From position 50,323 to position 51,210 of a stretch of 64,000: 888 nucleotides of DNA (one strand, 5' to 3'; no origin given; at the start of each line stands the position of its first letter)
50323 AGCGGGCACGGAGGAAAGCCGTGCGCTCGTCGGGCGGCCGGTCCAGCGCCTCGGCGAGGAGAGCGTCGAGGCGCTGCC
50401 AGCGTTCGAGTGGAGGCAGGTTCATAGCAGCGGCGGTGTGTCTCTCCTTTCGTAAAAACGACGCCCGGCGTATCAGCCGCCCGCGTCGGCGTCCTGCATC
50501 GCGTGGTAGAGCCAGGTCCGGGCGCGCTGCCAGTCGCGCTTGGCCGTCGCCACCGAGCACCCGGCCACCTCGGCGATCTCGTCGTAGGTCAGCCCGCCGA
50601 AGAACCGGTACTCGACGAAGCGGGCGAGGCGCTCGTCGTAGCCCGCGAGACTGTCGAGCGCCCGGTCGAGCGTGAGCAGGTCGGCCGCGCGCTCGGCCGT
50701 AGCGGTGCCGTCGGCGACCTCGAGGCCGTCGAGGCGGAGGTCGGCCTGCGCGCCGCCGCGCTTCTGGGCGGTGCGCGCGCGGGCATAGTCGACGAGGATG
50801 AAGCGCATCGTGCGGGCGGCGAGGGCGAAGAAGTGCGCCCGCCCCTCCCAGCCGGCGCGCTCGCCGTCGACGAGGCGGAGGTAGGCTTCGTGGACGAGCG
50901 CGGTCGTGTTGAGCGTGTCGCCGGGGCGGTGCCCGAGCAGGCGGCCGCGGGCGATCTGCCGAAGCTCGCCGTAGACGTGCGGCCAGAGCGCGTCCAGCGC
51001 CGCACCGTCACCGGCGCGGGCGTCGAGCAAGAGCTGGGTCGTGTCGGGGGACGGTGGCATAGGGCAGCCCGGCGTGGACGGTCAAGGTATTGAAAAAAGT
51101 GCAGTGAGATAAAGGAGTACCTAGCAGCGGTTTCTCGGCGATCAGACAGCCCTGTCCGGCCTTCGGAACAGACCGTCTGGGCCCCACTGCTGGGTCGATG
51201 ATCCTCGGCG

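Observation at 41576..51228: Shared ECF-type promoter-like motif TGATMC-N17-CGAWA at four sites links the second sigma/kinase pair to a lipoprotein gene and two T9SS cargo genes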

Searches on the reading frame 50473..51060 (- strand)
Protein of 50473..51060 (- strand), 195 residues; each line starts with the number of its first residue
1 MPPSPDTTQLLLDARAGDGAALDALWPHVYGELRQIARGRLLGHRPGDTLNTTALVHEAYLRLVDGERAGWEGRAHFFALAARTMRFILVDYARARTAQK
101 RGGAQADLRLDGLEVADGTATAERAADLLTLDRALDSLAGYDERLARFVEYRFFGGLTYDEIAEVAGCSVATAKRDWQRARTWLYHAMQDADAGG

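Call 7: search_protein_families(library=pfam, proteins=[window:50473-51060:-], max_evalue=0.01)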
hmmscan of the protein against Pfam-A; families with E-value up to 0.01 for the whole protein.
window:50473-51060:- (195 aa): 3 families
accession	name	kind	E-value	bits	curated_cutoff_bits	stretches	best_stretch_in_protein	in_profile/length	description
PF07638.17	Sigma70_ECF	-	1.6e-51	175.2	21.1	1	6-189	3-184/185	ECF sigma factor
PF08281.18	Sigma70_r4_2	-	1.5e-07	31.4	25.7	1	143-184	13-54/54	Sigma-70, region 4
PF04545.22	Sigma70_r4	-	0.00028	20.8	24.1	1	142-179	6-43/50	Sigma-70, region 4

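Call 10: find_encoding_contigs(protein=window:50473-51060:-, flank=10000, max_places=6)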
Protein window:50473-51060:- (195 aa): no gene with exactly this product is on record in the collection.

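Call 11: find_homologous_proteins(query=window:50473-51060:-, max_evalue=1e-10)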
Query window:50473-51060:- (195 aa): 6110 proteins with E <= 1e-10 among 8000 candidates; the best 120 are listed.
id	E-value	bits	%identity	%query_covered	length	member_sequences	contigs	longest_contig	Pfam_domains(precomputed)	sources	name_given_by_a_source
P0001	1.4e-122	425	100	100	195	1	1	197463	PF07638.18,PF08281.19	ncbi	ncbi:MAG: sigma-70 family RNA polymerase sigma factor [Bacteroidota bacterium]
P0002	2.6e-93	330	81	98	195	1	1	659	PF07638.18,PF08281.19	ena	-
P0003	1.3e-92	327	82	97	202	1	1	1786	PF07638.18,PF08281.19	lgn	-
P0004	9.7e-91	321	79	98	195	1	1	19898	PF07638.18,PF08281.19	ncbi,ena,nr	ncbi:MAG: ECF-type sigma factor [Rubricoccaceae bacterium]|nr:ECF-type sigma factor [Rubricoccaceae 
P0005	1.1e-84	302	74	99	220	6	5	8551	PF07638.18,PF04545.23,PF08281.19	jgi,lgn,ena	-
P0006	9.7e-79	282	72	96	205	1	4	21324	PF07638.18,PF08281.19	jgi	jgi:RNA polymerase sigma factor (TIGR02999 family)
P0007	1.5e-76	275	69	95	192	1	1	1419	PF07638.18,PF08281.19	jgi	jgi:RNA polymerase sigma factor (TIGR02999 family)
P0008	1.4e-75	272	69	95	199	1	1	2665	PF07638.18,PF08281.19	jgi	jgi:RNA polymerase sigma factor (TIGR02999 family)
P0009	7.9e-72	260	68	99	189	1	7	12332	PF07638.18,PF08281.19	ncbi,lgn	-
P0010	4.5e-71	257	68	93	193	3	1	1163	PF07638.18,PF04545.23,PF08281.19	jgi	-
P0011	6.5e-71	257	65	97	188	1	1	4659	PF07638.18,PF04545.23,PF08281.19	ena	-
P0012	8.1e-71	256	63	98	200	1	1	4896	PF07638.18,PF08281.19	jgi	jgi:RNA polymerase sigma factor (TIGR02999 family)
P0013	9.0e-71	256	68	98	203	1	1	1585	PF07638.18,PF04545.23,PF08281.19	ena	-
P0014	1.2e-70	256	65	100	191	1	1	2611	PF07638.18,PF08281.19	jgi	jgi:RNA polymerase sigma factor (TIGR02999 family)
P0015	1.7e-70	255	66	98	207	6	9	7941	PF07638.18,PF08281.19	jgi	jgi:RNA polymerase sigma factor (TIGR02999 family)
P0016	1.7e-70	255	67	98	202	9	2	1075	PF07638.18,PF04545.23,PF08281.19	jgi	jgi:RNA polymerase sigma factor (TIGR02999 family)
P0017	2.3e-70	255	66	98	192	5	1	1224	PF07638.18,PF04545.23,PF08281.19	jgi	jgi:RNA polymerase sigma factor (TIGR02999 family)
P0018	3.2e-70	254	65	100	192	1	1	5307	PF07638.18,PF08281.19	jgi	jgi:RNA polymerase sigma factor (TIGR02999 family)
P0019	3.4e-70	254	67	97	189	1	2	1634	PF07638.18,PF04545.23,PF08281.19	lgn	-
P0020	5.3e-70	254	67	94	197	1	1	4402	PF07638.18,PF04545.23,PF08281.19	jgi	jgi:RNA polymerase sigma factor (TIGR02999 family)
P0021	7.0e-70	253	64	100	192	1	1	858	PF07638.18,PF04545.23,PF08281.19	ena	-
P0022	9.5e-70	253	67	96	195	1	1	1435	PF07638.18,PF04545.23,PF08281.19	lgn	-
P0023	1.4e-69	252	64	100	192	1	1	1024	PF07638.18,PF04545.23,PF08281.19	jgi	jgi:RNA polymerase sigma factor (TIGR02999 family)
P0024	2.9e-69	251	65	100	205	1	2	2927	PF07638.18,PF04545.23,PF08281.19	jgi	jgi:RNA polymerase sigma factor (TIGR02999 family)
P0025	4.1e-69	251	65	97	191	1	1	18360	PF07638.18,PF04545.23,PF08281.19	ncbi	-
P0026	4.3e-69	251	66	93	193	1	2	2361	PF07638.18,PF04545.23,PF08281.19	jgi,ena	jgi:RNA polymerase sigma factor (TIGR02999 family)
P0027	5.0e-69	250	66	98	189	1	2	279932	PF07638.18,PF04545.23,PF08281.19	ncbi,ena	-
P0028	6.6e-69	250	64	96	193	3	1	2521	PF07638.18,PF04545.23,PF08281.19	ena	-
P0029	7.2e-69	250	64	100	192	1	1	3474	PF07638.18,PF08281.19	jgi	jgi:RNA polymerase sigma factor (TIGR02999 family)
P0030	8.3e-69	250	62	98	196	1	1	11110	PF07638.18,PF08281.19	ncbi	-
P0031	8.4e-69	250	66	97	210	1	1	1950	PF07638.18,PF08281.19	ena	-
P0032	1.0e-68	249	65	99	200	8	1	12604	PF07638.18,PF08281.19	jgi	jgi:RNA polymerase sigma factor (TIGR02999 family)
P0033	1.2e-68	249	65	96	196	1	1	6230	PF07638.18,PF08281.19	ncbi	-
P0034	1.2e-68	249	63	98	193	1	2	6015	PF07638.18,PF04545.23,PF08281.19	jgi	jgi:RNA polymerase sigma factor (TIGR02999 family)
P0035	1.2e-68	249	61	99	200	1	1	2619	PF07638.18,PF04545.23,PF08281.19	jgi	-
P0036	1.2e-68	249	66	93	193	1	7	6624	PF07638.18,PF04545.23,PF08281.19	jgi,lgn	jgi:RNA polymerase sigma factor (TIGR02999 family)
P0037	1.4e-68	249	68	97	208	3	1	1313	PF07638.18,PF04545.23,PF08281.19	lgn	-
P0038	1.5e-68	249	68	97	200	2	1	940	PF07638.18,PF08281.19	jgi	jgi:RNA polymerase sigma factor (TIGR02999 family)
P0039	1.8e-68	249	65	99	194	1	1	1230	PF07638.18,PF04545.23,PF08281.19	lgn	-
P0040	2.0e-68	249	66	98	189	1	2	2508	PF07638.18,PF08281.19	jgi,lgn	jgi:RNA polymerase sigma factor (TIGR02999 family)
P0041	2.3e-68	248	65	98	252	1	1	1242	PF07638.18,PF04545.23,PF08281.19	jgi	jgi:RNA polymerase sigma factor (TIGR02999 family)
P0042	2.6e-68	248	65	98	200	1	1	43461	PF07638.18,PF04545.23,PF08281.19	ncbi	-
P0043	4.4e-68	247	61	99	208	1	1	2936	PF07638.18,PF04545.23,PF08281.19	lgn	-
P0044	5.1e-68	247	62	96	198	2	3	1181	PF07638.18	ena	-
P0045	7.7e-68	247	65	93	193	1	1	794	PF07638.18,PF04545.23,PF08281.19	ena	-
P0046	8.4e-68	246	64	98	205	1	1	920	PF07638.18,PF08281.19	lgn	-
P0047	8.5e-68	246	65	93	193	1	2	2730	PF07638.18,PF04545.23,PF08281.19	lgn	-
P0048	9.3e-68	246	65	95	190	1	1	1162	PF07638.18,PF04545.23,PF08281.19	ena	-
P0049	1.3e-67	246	65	99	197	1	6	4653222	PF07638.18,PF04545.23,PF08281.19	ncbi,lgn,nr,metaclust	ncbi:MAG: sigma-70 family RNA polymerase sigma factor [Bacteroidetes bacterium]|nr:hypothetical prot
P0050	1.4e-67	246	63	96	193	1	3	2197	PF07638.18,PF04545.23,PF08281.19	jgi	-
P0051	1.5e-67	246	64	98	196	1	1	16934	PF07638.18,PF04545.23,PF08281.19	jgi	jgi:RNA polymerase sigma factor (TIGR02999 family)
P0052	1.6e-67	246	66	98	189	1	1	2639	PF07638.18,PF04545.23,PF08281.19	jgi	jgi:RNA polymerase sigma factor (TIGR02999 family)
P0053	1.6e-67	246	63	97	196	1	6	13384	PF07638.18,PF08281.19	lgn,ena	-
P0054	1.6e-67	246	65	95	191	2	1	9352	PF07638.18,PF08281.19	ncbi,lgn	-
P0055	1.7e-67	245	65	98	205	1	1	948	PF07638.18,PF04545.23,PF08281.19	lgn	-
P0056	1.9e-67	245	65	99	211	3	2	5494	PF07638.18,PF04545.23,PF08281.19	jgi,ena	jgi:RNA polymerase sigma factor (TIGR02999 family)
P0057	3.4e-67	245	64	97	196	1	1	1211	PF07638.18,PF08281.19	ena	-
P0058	3.5e-67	244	65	95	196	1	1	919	PF07638.18,PF08281.19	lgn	-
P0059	3.7e-67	244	62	98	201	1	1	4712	PF07638.18,PF04545.23,PF08281.19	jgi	-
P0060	3.7e-67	244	62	98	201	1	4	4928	PF07638.18,PF04545.23,PF08281.19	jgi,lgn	-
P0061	4.4e-67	244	64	97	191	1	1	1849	PF07638.18,PF04545.23,PF08281.19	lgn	-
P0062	4.4e-67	244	68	95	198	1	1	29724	PF07638.18,PF08281.19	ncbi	-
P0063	5.0e-67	244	64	96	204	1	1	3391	PF07638.18,PF08281.19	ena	-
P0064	5.5e-67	244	64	99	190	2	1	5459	PF07638.18,PF04545.23,PF08281.19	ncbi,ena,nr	ncbi:MAG: sigma-70 family RNA polymerase sigma factor [Rhodothermales bacterium]|nr:sigma-70 family 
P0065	6.4e-67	244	64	99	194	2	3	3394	PF07638.18,PF08281.19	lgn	-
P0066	7.7e-67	243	64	97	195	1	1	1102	PF07638.18,PF08281.19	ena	-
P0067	8.2e-67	243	63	97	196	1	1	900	PF07638.18,PF08281.19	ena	-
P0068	8.4e-67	243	66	97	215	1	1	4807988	PF07638.18,PF04545.23,PF08281.19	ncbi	-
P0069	1.0e-66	243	64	96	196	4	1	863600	PF07638.18,PF08281.19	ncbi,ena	-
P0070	1.2e-66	243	61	98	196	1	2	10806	PF07638.18,PF08281.19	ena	-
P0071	1.3e-66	243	64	94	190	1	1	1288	PF07638.18,PF04545.23,PF08281.19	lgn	-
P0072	1.4e-66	243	62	97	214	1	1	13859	PF07638.18,PF04545.23,PF08281.19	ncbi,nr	ncbi:MAG: ECF-type sigma factor [Rhodothermales bacterium]|nr:ECF-type sigma factor [Rhodothermales 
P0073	1.5e-66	242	64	95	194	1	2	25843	PF07638.18,PF04545.23,PF08281.19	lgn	-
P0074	1.5e-66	242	62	100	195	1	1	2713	PF07638.18,PF04545.23,PF08281.19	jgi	jgi:RNA polymerase sigma factor (TIGR02999 family)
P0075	1.7e-66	242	65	100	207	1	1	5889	PF07638.18,PF04545.23,PF08281.19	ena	-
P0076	1.7e-66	242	64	98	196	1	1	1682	PF07638.18,PF08281.19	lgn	-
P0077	1.9e-66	242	63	97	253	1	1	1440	PF07638.18,PF04545.23,PF08281.19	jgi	jgi:RNA polymerase sigma factor (TIGR02999 family)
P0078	1.9e-66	242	64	95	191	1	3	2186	PF07638.18,PF08281.19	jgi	jgi:RNA polymerase sigma factor (TIGR02999 family)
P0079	2.2e-66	242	59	99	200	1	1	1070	PF07638.18,PF04545.23,PF08281.19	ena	-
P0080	2.4e-66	242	64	99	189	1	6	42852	PF07638.18,PF08281.19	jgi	jgi:RNA polymerase sigma factor (TIGR02999 family)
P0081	2.8e-66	242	63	98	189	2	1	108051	PF07638.18,PF08281.19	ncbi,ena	-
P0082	3.0e-66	241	65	95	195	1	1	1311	PF07638.18,PF08281.19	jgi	-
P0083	3.4e-66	241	64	99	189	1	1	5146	PF07638.18,PF08281.19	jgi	jgi:RNA polymerase sigma factor (TIGR02999 family)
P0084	3.5e-66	241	62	99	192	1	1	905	PF07638.18,PF04545.23,PF08281.19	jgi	jgi:RNA polymerase sigma factor (TIGR02999 family)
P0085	4.8e-66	241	61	97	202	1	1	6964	PF07638.18,PF08281.19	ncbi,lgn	-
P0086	5.1e-66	241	65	94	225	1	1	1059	PF07638.18,PF04545.23,PF08281.19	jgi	jgi:RNA polymerase sigma factor (TIGR02999 family)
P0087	5.5e-66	241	61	99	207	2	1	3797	PF07638.18,PF04545.23,PF08281.19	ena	-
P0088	6.0e-66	240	65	97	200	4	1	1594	PF07638.18,PF08281.19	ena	-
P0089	6.0e-66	240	63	98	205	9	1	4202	PF07638.18,PF04545.23,PF08281.19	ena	-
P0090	6.1e-66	240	63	99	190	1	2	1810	PF07638.18,PF04545.23,PF08281.19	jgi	jgi:RNA polymerase sigma factor (TIGR02999 family)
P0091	6.2e-66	240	63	98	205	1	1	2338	PF07638.18,PF04545.23,PF08281.19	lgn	-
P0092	8.3e-66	240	62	96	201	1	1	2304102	PF07638.18,PF04545.23,PF08281.19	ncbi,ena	-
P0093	8.5e-66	240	65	97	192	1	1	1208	PF07638.18,PF04545.23,PF08281.19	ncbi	-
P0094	9.1e-66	240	63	97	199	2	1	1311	PF07638.18,PF08281.19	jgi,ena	-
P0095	9.3e-66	240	62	99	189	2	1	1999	PF07638.18,PF04545.23,PF08281.19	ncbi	-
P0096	9.7e-66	240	66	94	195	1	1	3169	PF07638.18,PF04545.23,PF08281.19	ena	-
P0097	1.1e-65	240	63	98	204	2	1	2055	PF07638.18,PF04545.23,PF08281.19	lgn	-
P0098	1.1e-65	240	65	93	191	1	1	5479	PF07638.18,PF04545.23,PF08281.19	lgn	-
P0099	1.3e-65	239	63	94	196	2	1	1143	PF07638.18,PF04545.23,PF08281.19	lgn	-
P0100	1.6e-65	239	59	98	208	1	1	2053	PF07638.18,PF04545.23,PF08281.19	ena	-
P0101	1.7e-65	239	63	95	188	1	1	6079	PF07638.18,PF08281.19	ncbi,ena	-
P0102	1.8e-65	239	63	97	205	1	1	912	PF07638.18,PF04545.23,PF08281.19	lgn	-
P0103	2.6e-65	238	64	98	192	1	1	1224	PF07638.18,PF04545.23,PF08281.19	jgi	jgi:RNA polymerase sigma factor (TIGR02999 family)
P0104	2.7e-65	238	64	99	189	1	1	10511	PF07638.18,PF08281.19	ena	-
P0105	2.9e-65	238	64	95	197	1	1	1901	PF07638.18,PF08281.19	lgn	-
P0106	3.0e-65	238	61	99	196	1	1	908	PF07638.18,PF04545.23,PF08281.19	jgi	-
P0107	3.2e-65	238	62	97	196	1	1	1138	PF07638.18,PF08281.19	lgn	-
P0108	3.7e-65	238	64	94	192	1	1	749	PF07638.18,PF04545.23,PF08281.19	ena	-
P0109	3.9e-65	238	64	98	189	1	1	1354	PF07638.18,PF04545.23,PF08281.19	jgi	jgi:RNA polymerase sigma factor (TIGR02999 family)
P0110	4.0e-65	238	64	94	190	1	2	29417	PF07638.18,PF04545.23,PF08281.19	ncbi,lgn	-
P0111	4.3e-65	238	62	98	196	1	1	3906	PF07638.18,PF08281.19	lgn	-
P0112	5.6e-65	237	64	97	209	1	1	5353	PF07638.18,PF04545.23,PF08281.19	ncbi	-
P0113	6.3e-65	237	62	99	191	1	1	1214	PF07638.18,PF08281.19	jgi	jgi:RNA polymerase sigma factor (TIGR02999 family)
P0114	9.1e-65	237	62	97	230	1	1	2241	PF07638.18,PF04545.23,PF08281.19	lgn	-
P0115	9.2e-65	237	63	98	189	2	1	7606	PF07638.18,PF08281.19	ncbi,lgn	-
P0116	9.5e-65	237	63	94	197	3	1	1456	PF07638.18,PF04545.23,PF08281.19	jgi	jgi:RNA polymerase sigma factor (TIGR02999 family)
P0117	1.0e-64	236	63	96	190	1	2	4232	PF07638.18,PF08281.19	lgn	-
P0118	1.0e-64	236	64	98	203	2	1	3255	PF07638.18,PF08281.19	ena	-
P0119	1.1e-64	236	65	94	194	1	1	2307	PF07638.18,PF04545.23,PF08281.19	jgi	jgi:RNA polymerase sigma factor (TIGR02999 family)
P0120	1.2e-64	236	63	98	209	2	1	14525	PF07638.18,PF04545.23,PF08281.19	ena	-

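Call 12: find_related_loci(query=window:50473-51060:-, collection=genome_contigs, flank=10000)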
Query window:50473-51060:- (195 aa) in genome_contigs; peptide patterns used: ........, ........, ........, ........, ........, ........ (x = any residue, [..] = any of these).
600 stretches matched a pattern (row limit reached: there are more); 537 encode a relative of the query (tblastn E <= 1e-3); the best 80 are kept; 79 distinct loci.
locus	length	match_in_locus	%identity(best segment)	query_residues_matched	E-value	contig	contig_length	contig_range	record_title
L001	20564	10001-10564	66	1-189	5e-72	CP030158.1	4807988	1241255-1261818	Roseithermus sacchariphilus strain MEBiC09517 chromosome, complete genome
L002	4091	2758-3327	64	1-194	6e-72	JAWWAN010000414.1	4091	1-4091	MAG: Rhodothermales bacterium isolate HN15.bin.4 k141_4157_length_4091_cov_7.0000, whole genome shotgun sequence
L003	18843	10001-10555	60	1-189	3e-69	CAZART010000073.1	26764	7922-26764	MAG TPA_asm: uncultured Rhodothermales bacterium isolate SRP284430_co1_216 genome assembly, contig: NODE_927_length_2676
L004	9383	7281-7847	66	1-190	5e-69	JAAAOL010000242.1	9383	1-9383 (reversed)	MAG: Bacteroidetes bacterium isolate GSL.Bin22 NODE_5862_length_9383_cov_0.307709, whole genome shotgun sequence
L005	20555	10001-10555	60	1-189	2e-68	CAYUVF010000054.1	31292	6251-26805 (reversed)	MAG TPA_asm: uncultured Rhodothermales bacterium isolate binchicken_co17_426 genome assembly, contig: NODE_3995_length_3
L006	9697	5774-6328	61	1-189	2e-68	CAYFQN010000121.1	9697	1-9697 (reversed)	MAG TPA_asm: uncultured Rhodothermales bacterium isolate ERP107533_co1_159 genome assembly, contig: NODE_7557_length_969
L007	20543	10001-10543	59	5-189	3e-67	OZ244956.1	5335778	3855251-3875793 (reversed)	MAG: Rhodothermales bacterium isolate 15077258-f85a-4161-b90e-b328002e090c genome assembly, chromosome: 1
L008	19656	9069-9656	61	1-195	3e-66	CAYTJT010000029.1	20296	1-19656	MAG TPA_asm: uncultured Rhodothermales bacterium isolate SRP063590_co1_118 genome assembly, contig: NODE_2553_length_202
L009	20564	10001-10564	58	4-195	3e-65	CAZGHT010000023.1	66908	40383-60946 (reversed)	MAG TPA_asm: uncultured Rhodothermaceae bacterium isolate SRP128890_co1_174 genome assembly, contig: NODE_713_length_669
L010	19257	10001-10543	61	5-189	7e-64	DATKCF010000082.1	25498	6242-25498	MAG TPA_asm: Longimicrobiales bacterium isolate SMAG_U14439 k141_1880331, whole genome shotgun sequence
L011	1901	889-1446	59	1-190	3e-65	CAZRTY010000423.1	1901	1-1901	MAG TPA_asm: uncultured Rhodothermales bacterium isolate SRP220891_co3_21 genome assembly, contig: NODE_174508_length_19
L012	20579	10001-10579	55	1-193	4e-62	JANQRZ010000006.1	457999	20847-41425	MAG: Rhodothermales bacterium isolate IP29b_bin.81 k99_553057, whole genome shotgun sequence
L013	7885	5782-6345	52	1-192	8e-60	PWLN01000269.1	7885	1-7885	MAG: Balneolaceae bacterium isolate CSSed10_244R1 CS-Sed10-C27362, whole genome shotgun sequence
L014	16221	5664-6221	53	1-190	6e-60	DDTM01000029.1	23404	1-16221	MAG TPA_asm: Bacteroidetes bacterium UBA2364 UBA2364_contig_15290, whole genome shotgun sequence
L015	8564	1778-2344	52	1-193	1e-59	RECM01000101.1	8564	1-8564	MAG: Balneolaceae bacterium isolate DLM2.Bin41 NODE_13448_length_8564_cov_7.15254, whole genome shotgun sequence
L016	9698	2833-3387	60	1-189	2e-58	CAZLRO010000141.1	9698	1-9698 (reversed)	MAG TPA_asm: uncultured Rhodothermaceae bacterium isolate binchicken_co107_446 genome assembly, contig: NODE_15570_lengt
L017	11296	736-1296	55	1-189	1e-57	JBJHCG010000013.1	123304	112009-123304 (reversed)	MAG: Gemmatimonadales bacterium isolate SF2967_J5348.metabat2_refined.010 NODE_175_length_123304_cov_2.224482, whole gen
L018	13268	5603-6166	51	1-192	6e-58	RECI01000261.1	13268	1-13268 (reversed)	MAG: Balneolaceae bacterium isolate DLM2.Bin24 NODE_6836_length_13268_cov_22.4785, whole genome shotgun sequence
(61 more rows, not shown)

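Call 13: find_encoding_contigs(protein=P0004, flank=10000, max_places=3)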
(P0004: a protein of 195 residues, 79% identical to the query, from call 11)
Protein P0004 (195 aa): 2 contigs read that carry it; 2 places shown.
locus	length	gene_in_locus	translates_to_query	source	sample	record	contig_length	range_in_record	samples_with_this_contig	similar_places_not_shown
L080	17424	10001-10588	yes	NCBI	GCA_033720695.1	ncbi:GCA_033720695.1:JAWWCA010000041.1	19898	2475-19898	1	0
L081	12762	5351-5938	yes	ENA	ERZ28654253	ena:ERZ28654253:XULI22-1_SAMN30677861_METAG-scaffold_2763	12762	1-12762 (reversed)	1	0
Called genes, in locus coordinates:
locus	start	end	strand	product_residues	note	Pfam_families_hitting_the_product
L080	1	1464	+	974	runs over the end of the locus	PF05048:NosD (weak), PF13229:Beta_helix, PF18962:Por_Secre_tail (weak)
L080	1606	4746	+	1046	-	PF05048:NosD (weak), PF13229:Beta_helix (weak), PF18962:Por_Secre_tail (weak)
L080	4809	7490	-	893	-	PF00069:Pkinase, PF07714:PK_Tyr_Ser-Thr, PF24885:TPR_NPHP3, PF13424:TPR_12, PF13424:TPR_12, PF13424:TPR_12, PF13374:TPR_10, PF17874:TPR_MalT, +20 more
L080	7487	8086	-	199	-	PF07638:Sigma70_ECF, PF08281:Sigma70_r4_2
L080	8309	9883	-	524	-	PF18962:Por_Secre_tail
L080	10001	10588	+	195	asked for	PF07638:Sigma70_ECF, PF08281:Sigma70_r4_2 (weak)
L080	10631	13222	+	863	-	PF00069:Pkinase, PF07714:PK_Tyr_Ser-Thr, PF06293:Kdo (weak), PF24885:TPR_NPHP3, PF13424:TPR_12, PF17874:TPR_MalT, PF24885:TPR_NPHP3, PF13424:TPR_12, +7 more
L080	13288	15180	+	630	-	PF17900:Peptidase_M1_N, PF01433:Peptidase_M1, PF09127:Leuk-A4-hydro_C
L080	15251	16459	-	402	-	PF13860:FlgD_ig (weak), PF18962:Por_Secre_tail (weak)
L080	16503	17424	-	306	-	?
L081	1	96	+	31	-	?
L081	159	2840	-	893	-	PF00069:Pkinase, PF07714:PK_Tyr_Ser-Thr, PF24885:TPR_NPHP3, PF13424:TPR_12, PF13424:TPR_12, PF13424:TPR_12, PF13374:TPR_10, PF17874:TPR_MalT, +20 more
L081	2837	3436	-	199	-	PF07638:Sigma70_ECF, PF08281:Sigma70_r4_2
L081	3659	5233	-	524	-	PF18962:Por_Secre_tail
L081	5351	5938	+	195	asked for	PF07638:Sigma70_ECF, PF08281:Sigma70_r4_2 (weak)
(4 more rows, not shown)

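Call 32: search_protein_families(library=pfam, proteins=[L002:1636-2574:-, L003:9011-9838:-, L003:4420-5535:-, L004:6140-7180:-, L004:2394-4265:-, L005:3743-4168:+, L005:7645-9753:-, L005:2857-3525:-, L009:6127-7029:+, L009:7075-9876:-], max_evalue=0.01)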
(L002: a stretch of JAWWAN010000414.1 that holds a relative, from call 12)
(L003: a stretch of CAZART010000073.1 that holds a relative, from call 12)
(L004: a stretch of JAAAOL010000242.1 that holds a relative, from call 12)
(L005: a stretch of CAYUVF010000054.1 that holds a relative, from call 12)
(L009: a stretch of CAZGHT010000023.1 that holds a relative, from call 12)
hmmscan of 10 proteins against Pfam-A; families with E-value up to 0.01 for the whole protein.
L002:1636-2574:- (313 aa): 0 families

L003:9011-9838:- (276 aa): 0 families

L003:4420-5535:- (372 aa): 0 families

L004:6140-7180:- (347 aa): 0 families

L004:2394-4265:- (624 aa): 1 family
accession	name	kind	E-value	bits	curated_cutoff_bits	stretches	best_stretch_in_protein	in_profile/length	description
PF21300.2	LbR_Ice_bind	-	0.00036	21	30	0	299-357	6-63/97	Grass antifreeze beta roll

L005:3743-4168:+ (142 aa): 0 families

L005:7645-9753:- (703 aa): 0 families

L005:2857-3525:- (223 aa): 0 families

L009:6127-7029:+ (301 aa): 0 families

L009:7075-9876:- (934 aa): 10 families
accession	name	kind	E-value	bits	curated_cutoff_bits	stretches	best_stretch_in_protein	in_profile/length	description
PF00041.27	fn3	-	1.1e-14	54.8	25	1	751-831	3-83/84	Fibronectin type III domain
PF16656.11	Pur_ac_phosph_N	-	3.7e-10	40.7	30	1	774-833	38-93/93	Purple acid Phosphatase, N-terminal domain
PF01839.29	FG-GAP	-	1e-09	38.5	22.1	2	138-176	1-37/37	FG-GAP repeat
PF25059.1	FN3_DSCAM-DSCAML_C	-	5.4e-08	33.5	39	0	676-739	23-84/89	DSCAM/DSCAML C-terminal Fn3-like domain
PF17963.7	Big_9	-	1.4e-07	32.7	23.6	1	446-525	3-78/89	Bacterial Ig domain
PF14312.12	FG-GAP_2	-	1.1e-06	29.2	23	1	134-175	14-48/49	FG-GAP repeat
PF25788.1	Ig_Rha78A_N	-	1.7e-06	28.7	27.4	1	772-835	35-103/105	Rha78A-like, N-terminal immunoglobulin domain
PF18962.6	Por_Secre_tail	-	0.00013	22.7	27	1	855-922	3-67/75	Secretion system C-terminal sorting domain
PF17892.7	Cadherin_5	-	0.00035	20.8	26.5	1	447-525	5-85/98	Cadherin-like domain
PF17803.7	Cadherin_4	-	0.0021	19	25.1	1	446-505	13-71/71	Bacterial cadherin-like domain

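Call 33: search_protein_families(library=pfam, proteins=[L010:9630-9851:+, L010:13327-15393:+, L012:2386-3750:-, L013:5048-5593:-, L013:3-3038:-, L016:2009-2692:-, L017:4183-7359:+, L018:2135-5431:-, L018:3-1694:-], max_evalue=0.01)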
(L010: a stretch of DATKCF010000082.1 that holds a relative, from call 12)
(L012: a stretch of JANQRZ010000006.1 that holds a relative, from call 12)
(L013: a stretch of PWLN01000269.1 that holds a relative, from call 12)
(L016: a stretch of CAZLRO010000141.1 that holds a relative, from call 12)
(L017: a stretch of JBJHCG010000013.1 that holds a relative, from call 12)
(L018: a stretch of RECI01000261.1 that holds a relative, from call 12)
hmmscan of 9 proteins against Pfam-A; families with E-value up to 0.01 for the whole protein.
L010:9630-9851:+ (74 aa): 0 families

L010:13327-15393:+ (689 aa): 0 families

L012:2386-3750:- (455 aa): 1 family
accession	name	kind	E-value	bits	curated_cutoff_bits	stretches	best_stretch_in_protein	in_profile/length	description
PF25788.1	Ig_Rha78A_N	-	0.0022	18.7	27.4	1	230-315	17-91/105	Rha78A-like, N-terminal immunoglobulin domain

L013:5048-5593:- (182 aa): 3 families
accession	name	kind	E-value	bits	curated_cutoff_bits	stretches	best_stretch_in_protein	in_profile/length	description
PF05667.16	CCDC22_CC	-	0.00043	20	39.2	1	32-126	193-288/477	CCDC22 protein coiled-coil region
PF03938.19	OmpH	-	0.00076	20.1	32.4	1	29-142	11-118/141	Outer membrane protein (OmpH-like)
PF04849.18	HAP1_N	-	0.0027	17.4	33.9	1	41-117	227-301/307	HAP1 N-terminal conserved region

L013:3-3038:- (1012 aa): 1 family
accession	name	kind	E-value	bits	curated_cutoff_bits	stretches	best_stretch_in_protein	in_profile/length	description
PF13665.11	Tox-PAAR-like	-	0.0002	21.9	31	1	627-647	6-26/108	Toxin PAAR-like domain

L016:2009-2692:- (228 aa): 0 families

L017:4183-7359:+ (1059 aa): 0 families

L018:2135-5431:- (1099 aa): 0 families

L018:3-1694:- (564 aa): 0 families
